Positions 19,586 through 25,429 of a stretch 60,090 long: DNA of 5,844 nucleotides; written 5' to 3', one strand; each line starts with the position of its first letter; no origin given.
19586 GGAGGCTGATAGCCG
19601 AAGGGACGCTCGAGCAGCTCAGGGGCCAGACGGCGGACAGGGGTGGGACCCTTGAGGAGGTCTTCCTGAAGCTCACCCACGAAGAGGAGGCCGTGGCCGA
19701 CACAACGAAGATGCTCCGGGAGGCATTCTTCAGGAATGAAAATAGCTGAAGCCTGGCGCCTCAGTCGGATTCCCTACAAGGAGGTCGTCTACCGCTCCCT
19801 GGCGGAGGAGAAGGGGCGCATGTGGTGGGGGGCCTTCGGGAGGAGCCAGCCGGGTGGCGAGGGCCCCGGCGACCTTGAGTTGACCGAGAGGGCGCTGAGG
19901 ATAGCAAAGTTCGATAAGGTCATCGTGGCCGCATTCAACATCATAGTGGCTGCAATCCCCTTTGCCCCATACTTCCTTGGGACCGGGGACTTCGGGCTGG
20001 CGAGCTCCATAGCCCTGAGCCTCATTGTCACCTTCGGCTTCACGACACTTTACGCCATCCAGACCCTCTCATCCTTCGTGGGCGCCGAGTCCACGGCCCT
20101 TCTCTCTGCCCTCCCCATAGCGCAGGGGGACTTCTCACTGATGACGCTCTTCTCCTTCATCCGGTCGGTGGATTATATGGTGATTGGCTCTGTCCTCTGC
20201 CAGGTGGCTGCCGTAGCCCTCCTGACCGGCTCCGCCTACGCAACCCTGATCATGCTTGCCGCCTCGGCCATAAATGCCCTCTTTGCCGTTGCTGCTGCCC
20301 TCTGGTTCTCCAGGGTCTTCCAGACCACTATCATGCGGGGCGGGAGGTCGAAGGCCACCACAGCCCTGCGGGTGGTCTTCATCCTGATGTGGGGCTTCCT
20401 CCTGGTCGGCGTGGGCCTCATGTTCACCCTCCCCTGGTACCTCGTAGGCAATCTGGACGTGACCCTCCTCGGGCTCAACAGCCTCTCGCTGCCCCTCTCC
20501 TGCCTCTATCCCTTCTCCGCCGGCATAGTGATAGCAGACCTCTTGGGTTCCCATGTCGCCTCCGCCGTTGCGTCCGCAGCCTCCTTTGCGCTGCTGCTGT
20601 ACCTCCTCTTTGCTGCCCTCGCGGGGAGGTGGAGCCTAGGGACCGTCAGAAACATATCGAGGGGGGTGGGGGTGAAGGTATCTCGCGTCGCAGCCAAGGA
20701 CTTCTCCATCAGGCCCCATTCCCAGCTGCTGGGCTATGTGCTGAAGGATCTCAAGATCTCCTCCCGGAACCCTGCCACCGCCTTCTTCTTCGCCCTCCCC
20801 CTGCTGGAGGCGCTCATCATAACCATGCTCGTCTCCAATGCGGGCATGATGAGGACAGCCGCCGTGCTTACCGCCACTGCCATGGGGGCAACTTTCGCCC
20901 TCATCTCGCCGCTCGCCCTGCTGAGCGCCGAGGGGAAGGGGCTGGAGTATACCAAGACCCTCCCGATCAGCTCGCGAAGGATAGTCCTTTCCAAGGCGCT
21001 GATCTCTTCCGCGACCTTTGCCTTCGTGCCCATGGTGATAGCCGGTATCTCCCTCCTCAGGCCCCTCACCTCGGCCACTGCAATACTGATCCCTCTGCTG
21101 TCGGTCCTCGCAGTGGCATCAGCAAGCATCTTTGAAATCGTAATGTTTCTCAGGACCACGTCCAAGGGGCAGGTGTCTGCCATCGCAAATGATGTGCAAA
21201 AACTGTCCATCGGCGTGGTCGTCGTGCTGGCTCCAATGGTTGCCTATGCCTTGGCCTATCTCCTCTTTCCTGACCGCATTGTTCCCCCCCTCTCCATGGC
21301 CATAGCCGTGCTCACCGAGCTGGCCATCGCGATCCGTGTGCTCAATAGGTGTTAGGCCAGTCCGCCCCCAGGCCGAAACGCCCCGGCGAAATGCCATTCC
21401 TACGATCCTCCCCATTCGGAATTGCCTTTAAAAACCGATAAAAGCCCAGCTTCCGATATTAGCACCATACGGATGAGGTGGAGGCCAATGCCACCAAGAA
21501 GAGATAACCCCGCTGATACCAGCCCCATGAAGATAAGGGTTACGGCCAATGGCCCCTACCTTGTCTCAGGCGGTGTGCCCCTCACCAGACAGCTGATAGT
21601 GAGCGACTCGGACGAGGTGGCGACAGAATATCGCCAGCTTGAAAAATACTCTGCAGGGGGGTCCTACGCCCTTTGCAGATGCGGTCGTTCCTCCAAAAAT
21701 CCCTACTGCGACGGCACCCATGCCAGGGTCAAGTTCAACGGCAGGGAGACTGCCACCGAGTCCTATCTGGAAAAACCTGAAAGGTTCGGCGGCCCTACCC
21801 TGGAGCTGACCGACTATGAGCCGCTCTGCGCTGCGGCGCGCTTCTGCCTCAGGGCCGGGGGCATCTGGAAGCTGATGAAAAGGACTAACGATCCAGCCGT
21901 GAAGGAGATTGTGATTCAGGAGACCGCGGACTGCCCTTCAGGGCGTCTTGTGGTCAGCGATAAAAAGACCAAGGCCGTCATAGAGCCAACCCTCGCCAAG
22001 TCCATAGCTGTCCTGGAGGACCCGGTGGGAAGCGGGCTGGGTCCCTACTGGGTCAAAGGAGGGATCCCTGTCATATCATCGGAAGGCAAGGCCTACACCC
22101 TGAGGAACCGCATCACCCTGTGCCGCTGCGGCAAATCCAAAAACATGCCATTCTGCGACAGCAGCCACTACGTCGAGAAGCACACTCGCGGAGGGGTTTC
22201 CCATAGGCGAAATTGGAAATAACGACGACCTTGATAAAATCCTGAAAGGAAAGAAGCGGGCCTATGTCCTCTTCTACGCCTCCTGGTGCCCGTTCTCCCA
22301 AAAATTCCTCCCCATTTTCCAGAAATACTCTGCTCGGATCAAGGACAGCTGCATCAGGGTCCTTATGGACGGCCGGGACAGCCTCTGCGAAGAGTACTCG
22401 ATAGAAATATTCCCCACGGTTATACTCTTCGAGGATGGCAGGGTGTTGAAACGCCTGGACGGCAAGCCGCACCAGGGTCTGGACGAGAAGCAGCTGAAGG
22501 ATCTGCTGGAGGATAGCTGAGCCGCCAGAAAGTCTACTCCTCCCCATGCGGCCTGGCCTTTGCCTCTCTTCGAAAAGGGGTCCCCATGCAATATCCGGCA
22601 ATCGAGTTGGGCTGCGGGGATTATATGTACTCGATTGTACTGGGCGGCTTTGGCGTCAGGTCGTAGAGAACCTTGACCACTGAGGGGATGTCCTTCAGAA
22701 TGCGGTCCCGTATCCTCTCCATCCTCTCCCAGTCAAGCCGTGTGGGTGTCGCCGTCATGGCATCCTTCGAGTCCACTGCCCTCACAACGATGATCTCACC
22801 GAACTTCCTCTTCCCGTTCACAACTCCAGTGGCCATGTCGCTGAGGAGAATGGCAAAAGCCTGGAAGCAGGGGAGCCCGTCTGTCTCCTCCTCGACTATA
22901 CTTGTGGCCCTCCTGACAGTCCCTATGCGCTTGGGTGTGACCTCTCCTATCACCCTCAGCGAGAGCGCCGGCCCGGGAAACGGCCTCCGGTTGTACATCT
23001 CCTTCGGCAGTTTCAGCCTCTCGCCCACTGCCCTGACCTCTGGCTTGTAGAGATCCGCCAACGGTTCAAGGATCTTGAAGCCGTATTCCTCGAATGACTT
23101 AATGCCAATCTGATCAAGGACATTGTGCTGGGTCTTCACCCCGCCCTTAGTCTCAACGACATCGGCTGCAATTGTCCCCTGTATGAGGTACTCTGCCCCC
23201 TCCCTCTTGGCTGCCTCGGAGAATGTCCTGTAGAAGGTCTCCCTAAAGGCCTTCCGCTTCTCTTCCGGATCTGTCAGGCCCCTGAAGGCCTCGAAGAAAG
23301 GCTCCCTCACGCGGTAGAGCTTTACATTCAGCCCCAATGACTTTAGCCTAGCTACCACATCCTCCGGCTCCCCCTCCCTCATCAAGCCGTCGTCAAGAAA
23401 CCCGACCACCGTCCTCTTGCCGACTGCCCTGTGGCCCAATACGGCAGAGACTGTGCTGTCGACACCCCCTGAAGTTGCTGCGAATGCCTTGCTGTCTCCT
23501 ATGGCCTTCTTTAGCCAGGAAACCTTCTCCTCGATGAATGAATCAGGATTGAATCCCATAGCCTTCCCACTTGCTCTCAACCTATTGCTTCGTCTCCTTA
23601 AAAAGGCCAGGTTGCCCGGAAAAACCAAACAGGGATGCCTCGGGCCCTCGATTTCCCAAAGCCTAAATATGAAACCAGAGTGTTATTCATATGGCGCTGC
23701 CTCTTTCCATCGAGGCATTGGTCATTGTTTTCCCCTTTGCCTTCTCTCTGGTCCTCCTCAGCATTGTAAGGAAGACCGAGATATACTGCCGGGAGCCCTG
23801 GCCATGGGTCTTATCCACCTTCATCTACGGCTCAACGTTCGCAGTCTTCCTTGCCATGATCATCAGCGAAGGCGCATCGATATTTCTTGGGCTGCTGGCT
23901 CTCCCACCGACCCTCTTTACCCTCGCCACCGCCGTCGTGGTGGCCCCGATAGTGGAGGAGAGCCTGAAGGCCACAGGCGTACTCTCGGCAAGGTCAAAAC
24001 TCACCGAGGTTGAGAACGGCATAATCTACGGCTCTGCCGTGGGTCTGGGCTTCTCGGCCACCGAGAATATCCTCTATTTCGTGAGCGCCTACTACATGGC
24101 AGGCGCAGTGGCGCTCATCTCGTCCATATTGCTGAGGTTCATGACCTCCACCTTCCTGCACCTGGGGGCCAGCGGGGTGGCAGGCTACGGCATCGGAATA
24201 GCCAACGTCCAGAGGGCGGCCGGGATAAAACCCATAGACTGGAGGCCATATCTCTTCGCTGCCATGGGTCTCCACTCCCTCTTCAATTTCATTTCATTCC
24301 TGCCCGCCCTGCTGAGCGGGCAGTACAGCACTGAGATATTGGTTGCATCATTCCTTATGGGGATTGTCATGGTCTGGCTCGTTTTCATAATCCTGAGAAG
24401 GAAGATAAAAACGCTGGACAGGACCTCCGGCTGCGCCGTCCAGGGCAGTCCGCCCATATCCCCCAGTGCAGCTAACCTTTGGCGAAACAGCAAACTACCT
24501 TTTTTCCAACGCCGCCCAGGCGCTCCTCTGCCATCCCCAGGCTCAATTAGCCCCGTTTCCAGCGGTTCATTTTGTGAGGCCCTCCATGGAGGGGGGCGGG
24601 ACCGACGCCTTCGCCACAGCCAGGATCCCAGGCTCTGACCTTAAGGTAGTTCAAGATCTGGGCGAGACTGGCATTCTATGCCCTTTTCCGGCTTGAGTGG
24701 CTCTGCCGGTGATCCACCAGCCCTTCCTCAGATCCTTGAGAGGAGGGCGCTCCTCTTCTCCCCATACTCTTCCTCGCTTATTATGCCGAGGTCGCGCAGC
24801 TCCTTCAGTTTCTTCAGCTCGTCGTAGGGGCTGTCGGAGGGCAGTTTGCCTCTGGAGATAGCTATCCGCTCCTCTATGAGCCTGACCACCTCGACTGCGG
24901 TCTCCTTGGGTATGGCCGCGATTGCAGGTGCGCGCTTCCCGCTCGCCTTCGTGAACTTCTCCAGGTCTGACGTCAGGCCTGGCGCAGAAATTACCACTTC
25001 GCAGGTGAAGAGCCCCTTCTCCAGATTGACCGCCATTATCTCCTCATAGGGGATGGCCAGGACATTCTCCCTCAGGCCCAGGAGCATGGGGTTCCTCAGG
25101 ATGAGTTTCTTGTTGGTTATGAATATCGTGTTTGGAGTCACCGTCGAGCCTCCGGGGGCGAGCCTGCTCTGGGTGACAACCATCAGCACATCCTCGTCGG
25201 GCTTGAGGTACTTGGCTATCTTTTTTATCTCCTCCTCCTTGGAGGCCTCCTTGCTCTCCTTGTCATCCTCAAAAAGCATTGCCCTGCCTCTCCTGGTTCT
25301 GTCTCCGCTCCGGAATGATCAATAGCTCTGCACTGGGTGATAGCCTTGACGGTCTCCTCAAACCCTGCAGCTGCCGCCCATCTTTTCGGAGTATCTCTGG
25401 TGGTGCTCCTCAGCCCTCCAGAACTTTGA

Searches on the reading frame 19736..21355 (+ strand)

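Call 105: search_protein_families(library=pfam, max_evalue=0.001, proteins=[window:19736-21355:+])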
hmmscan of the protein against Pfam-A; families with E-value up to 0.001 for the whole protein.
window:19736-21355:+ (539 aa): 1 family
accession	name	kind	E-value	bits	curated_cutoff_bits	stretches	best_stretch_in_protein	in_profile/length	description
PF09847.15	12TM_1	-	2.3e-15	57.1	33.2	1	67-529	11-443/448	Membrane protein of 12 TMs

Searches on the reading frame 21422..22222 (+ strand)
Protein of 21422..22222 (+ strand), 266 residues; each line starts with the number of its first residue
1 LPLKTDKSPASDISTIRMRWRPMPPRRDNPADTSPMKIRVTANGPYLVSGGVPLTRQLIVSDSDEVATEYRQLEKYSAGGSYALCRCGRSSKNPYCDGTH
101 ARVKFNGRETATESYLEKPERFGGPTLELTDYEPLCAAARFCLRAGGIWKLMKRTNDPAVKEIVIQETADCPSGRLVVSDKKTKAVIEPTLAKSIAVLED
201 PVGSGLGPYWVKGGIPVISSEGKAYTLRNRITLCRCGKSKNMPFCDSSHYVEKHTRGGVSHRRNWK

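Call 105: search_protein_families(library=pfam, max_evalue=0.001, proteins=[window:21422-22222:+])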
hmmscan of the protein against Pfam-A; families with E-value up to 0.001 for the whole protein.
window:21422-22222:+ (266 aa): 2 families
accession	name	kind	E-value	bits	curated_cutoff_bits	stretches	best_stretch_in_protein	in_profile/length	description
PF09360.15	zf-CDGSH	-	3.7e-36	123.6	29.5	2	207-249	2-47/48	Iron-binding zinc finger CDGSH type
PF06902.16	Fer4_19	-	5.5e-09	36.4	24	1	124-181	3-64/64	Divergent 4Fe-4S mono-cluster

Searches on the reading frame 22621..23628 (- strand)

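Call 105: search_protein_families(library=pfam, max_evalue=0.001, proteins=[window:22621-23628:-])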
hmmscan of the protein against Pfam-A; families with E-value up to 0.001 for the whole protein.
window:22621-23628:- (335 aa): 3 families
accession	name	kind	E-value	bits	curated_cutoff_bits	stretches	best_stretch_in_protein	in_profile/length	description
PF00958.27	GMP_synt_C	-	3e-26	91.7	27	1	255-334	13-92/92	GMP synthase C terminal domain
PF02540.23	NAD_synthase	-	2.7e-09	36.9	21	1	37-216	7-177/242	NAD synthase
PF01171.26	ATP_bind_3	-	9e-05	22.7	27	1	49-204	3-158/182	PP-loop family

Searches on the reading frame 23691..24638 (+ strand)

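Call 105: search_protein_families(library=pfam, max_evalue=0.001, proteins=[window:23691-24638:+])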
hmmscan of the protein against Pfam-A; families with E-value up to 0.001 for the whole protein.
window:23691-24638:+ (315 aa): 1 family
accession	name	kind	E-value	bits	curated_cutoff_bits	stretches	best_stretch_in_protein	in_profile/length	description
PF13367.11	PrsW-protease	-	7.2e-33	114.2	23.5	1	35-222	1-184/196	PrsW family intramembrane metalloprotease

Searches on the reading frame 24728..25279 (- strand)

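Call 105: search_protein_families(library=pfam, max_evalue=0.001, proteins=[window:24728-25279:-])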
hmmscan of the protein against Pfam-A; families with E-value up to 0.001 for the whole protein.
window:24728-25279:- (183 aa): 2 families
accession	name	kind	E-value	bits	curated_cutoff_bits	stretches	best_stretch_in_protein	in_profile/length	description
PF14470.12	bPH_3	-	8.6e-11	42.6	23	1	25-112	1-84/95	Bacterial PH domain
PF09851.14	SHOCT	-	5.8e-07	29.5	27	1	153-180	1-28/28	Short C-terminal domain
